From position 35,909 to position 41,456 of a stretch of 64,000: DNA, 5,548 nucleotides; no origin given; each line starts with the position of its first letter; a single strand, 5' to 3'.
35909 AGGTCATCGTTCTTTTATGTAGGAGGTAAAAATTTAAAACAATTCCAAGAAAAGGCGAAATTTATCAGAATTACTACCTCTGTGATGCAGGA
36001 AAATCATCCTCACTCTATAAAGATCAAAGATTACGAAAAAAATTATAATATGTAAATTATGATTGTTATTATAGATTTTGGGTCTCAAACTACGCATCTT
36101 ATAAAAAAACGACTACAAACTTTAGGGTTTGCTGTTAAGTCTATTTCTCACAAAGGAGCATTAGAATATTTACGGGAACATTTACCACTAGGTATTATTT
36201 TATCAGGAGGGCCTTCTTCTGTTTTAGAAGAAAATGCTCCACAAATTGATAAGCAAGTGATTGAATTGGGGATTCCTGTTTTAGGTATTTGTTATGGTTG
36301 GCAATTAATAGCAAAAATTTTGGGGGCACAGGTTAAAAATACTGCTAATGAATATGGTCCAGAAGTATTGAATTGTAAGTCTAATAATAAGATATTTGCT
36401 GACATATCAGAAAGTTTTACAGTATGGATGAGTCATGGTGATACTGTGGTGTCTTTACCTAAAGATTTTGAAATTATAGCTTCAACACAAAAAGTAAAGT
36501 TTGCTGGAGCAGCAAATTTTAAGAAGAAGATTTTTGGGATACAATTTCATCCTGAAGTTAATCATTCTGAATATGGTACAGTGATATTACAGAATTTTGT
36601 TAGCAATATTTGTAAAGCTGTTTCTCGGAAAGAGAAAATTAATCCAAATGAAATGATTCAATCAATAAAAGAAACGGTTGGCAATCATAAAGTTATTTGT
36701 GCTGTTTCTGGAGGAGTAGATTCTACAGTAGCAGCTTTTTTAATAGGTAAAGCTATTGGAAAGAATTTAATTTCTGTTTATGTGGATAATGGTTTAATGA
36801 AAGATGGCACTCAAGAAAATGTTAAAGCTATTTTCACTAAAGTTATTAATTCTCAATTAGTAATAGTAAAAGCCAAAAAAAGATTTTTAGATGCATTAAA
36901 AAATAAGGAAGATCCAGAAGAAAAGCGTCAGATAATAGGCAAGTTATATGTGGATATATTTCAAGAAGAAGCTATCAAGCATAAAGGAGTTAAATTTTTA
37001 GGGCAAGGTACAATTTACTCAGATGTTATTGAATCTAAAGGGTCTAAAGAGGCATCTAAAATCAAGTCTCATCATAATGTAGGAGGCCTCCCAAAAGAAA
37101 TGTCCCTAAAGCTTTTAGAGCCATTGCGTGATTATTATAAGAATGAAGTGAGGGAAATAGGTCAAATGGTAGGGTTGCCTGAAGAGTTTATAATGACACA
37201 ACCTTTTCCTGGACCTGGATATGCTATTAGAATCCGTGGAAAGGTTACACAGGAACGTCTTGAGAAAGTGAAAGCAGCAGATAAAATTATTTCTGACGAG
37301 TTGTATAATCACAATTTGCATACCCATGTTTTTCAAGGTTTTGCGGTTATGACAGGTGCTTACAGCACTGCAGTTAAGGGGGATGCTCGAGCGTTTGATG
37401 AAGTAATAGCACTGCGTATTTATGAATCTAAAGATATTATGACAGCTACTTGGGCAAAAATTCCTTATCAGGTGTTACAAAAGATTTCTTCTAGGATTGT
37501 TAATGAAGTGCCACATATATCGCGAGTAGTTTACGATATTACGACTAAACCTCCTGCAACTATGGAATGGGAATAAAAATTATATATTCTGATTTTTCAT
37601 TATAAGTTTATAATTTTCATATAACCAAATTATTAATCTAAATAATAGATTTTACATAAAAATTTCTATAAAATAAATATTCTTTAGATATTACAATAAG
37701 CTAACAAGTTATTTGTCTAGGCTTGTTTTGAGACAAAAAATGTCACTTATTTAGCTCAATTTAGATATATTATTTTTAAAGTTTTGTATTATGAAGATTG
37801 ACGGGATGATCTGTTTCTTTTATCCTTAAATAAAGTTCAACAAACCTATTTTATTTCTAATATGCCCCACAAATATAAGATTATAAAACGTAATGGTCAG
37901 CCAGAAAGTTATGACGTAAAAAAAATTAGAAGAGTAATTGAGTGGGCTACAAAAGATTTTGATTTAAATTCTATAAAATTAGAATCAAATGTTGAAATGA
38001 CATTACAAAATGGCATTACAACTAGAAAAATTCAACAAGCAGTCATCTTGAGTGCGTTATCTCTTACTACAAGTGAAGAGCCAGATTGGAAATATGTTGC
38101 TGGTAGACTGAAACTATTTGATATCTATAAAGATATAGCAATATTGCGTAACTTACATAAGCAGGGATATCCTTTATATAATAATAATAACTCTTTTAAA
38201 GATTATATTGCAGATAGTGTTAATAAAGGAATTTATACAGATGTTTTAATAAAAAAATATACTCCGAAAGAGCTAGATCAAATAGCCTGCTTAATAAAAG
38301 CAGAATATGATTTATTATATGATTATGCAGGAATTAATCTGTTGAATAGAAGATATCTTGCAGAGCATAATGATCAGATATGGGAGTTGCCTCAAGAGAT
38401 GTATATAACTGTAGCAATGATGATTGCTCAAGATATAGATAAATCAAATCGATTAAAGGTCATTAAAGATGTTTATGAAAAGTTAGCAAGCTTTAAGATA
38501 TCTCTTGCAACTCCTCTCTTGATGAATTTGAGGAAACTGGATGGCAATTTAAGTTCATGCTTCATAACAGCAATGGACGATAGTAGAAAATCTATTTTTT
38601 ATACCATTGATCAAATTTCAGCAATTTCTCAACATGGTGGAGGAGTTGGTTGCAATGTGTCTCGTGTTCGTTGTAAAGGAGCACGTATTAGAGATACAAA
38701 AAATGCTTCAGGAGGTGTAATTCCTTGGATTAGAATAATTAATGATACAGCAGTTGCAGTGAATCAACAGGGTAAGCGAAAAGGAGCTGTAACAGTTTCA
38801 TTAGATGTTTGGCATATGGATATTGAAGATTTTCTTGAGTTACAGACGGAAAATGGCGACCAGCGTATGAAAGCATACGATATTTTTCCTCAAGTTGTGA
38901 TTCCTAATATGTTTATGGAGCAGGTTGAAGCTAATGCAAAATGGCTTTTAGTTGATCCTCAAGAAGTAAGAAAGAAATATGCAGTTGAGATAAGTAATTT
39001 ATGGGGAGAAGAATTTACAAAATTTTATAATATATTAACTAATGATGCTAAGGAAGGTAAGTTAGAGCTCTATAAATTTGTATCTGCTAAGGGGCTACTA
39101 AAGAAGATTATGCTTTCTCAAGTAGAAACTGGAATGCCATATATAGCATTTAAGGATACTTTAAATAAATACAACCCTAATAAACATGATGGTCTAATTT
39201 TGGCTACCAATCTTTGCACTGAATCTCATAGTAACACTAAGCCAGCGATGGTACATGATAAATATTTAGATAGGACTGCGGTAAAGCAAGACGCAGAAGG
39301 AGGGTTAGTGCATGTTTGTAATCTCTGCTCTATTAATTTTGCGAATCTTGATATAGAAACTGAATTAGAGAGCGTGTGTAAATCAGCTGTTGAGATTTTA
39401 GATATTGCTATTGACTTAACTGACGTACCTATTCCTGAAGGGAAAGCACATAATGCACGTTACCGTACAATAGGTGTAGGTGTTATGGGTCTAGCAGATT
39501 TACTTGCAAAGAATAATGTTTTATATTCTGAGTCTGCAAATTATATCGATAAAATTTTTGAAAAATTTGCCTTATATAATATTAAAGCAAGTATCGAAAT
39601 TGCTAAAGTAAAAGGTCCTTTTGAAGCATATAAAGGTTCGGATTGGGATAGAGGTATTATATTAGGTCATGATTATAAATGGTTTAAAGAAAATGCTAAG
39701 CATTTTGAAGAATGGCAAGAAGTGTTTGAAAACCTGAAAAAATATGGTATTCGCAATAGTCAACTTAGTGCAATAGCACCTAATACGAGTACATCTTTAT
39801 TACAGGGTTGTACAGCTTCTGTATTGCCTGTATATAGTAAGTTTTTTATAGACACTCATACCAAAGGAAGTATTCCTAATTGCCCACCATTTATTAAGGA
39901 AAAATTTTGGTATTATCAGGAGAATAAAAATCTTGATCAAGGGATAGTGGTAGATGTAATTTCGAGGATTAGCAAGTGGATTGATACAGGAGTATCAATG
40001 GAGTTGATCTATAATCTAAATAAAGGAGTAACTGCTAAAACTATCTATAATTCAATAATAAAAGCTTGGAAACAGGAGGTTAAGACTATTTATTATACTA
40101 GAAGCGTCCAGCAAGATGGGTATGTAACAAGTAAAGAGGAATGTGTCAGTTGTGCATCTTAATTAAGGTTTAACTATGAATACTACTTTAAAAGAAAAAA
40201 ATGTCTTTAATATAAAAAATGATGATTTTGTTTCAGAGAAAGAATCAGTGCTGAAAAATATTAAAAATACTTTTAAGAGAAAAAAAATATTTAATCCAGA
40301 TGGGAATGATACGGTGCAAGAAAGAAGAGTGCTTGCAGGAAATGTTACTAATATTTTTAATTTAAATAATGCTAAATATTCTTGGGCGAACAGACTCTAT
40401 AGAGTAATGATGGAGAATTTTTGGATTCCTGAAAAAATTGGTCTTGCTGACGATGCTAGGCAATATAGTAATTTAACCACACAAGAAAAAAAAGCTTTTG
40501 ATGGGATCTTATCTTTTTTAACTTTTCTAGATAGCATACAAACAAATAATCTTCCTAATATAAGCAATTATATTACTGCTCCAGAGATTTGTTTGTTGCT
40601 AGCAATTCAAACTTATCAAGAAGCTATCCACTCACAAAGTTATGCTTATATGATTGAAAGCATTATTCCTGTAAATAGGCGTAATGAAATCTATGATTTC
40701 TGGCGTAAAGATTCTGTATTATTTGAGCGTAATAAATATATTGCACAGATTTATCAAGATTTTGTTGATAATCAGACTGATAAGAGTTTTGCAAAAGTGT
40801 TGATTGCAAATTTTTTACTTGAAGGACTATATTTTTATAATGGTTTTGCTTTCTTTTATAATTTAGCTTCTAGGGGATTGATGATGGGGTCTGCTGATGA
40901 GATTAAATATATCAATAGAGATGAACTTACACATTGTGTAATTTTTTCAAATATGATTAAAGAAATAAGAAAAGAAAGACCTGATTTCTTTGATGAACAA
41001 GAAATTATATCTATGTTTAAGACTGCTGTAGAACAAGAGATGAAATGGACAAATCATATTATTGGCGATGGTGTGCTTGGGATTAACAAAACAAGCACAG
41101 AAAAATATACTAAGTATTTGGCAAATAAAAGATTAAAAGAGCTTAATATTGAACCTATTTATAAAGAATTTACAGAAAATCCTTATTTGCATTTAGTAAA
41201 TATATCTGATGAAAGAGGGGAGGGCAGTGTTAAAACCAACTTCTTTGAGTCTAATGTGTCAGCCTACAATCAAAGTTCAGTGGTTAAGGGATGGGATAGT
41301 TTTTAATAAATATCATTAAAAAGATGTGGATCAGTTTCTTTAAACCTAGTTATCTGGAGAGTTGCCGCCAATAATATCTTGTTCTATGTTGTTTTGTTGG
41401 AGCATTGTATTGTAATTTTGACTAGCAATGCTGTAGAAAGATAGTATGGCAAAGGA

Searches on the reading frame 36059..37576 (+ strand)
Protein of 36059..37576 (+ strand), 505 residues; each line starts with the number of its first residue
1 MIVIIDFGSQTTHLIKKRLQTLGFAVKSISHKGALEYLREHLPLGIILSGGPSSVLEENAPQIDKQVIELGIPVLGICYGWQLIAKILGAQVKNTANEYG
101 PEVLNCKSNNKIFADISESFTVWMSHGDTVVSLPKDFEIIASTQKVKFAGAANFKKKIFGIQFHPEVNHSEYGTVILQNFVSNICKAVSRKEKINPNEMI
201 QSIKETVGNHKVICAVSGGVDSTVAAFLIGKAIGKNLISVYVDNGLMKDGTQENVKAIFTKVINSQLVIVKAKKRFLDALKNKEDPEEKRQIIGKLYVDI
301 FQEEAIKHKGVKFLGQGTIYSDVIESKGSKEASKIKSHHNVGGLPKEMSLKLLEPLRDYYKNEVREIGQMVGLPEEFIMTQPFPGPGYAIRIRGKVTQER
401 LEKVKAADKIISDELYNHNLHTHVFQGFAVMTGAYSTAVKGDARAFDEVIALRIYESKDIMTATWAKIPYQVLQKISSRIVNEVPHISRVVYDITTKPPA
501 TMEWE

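Call 40: search_protein_families(library=pfam, proteins=[window:36059-37576:+], max_evalue=0.00001)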
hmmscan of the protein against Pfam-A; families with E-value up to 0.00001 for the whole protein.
window:36059-37576:+ (505 aa): 4 families
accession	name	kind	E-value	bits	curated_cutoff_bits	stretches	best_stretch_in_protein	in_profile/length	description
PF00117.34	GATase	-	4.1e-42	144.4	22.8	1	3-182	1-188/190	Glutamine amidotransferase class-I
PF00958.27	GMP_synt_C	-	1e-35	122.1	27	1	413-504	1-92/92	GMP synthase C terminal domain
PF02540.23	NAD_synthase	-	1.2e-07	31.6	21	0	200-272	9-83/242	NAD synthase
PF07722.19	Peptidase_C26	-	4.5e-07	30.3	20.5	1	65-166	99-219/219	Peptidase C26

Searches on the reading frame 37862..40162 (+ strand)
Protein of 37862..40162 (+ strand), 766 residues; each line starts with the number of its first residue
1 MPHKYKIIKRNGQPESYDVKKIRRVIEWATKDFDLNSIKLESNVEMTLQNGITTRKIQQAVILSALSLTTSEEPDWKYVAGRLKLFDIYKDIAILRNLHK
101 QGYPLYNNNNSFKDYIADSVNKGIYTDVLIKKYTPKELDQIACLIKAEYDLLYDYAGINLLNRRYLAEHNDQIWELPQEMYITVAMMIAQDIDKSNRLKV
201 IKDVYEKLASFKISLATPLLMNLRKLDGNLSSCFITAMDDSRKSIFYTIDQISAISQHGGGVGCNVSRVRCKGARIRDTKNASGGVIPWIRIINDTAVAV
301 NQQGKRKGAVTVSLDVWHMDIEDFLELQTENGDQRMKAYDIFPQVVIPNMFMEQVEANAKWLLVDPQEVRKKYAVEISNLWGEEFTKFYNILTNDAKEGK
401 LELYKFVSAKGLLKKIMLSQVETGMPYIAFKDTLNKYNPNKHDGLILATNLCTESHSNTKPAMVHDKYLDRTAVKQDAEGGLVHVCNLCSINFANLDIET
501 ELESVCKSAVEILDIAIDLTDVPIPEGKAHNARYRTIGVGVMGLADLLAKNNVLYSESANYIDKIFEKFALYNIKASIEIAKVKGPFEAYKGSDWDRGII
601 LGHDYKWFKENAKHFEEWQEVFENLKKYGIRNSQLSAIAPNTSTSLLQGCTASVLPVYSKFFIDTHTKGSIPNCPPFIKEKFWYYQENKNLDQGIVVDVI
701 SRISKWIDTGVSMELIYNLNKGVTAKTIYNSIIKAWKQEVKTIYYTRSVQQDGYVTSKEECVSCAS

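Call 40: search_protein_families(library=pfam, proteins=[window:37862-40162:+], max_evalue=0.00001)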
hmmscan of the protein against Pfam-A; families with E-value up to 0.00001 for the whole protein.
window:37862-40162:+ (766 aa): 3 families
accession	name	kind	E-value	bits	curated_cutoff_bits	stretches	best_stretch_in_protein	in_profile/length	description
PF02867.20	Ribonuc_red_lgC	-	6.7e-133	444.5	23.9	1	231-746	1-523/523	Ribonucleotide reductase, barrel domain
PF00317.26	Ribonuc_red_lgN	-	1.4e-16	60.7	28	1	152-225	2-74/77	Ribonucleotide reductase, all-alpha domain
PF03477.21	ATP-cone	-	8.8e-14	52.3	25.8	1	6-90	2-87/88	ATP cone domain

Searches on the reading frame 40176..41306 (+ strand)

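Call 40: search_protein_families(library=pfam, proteins=[window:40176-41306:+], max_evalue=0.00001)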
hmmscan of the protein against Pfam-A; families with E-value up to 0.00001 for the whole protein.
window:40176-41306:+ (376 aa): 1 family
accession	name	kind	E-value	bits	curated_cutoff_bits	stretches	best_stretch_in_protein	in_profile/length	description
PF00268.27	Ribonuc_red_sm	-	8.5e-78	262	33.6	1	61-336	2-281/281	Ribonucleotide reductase, small chain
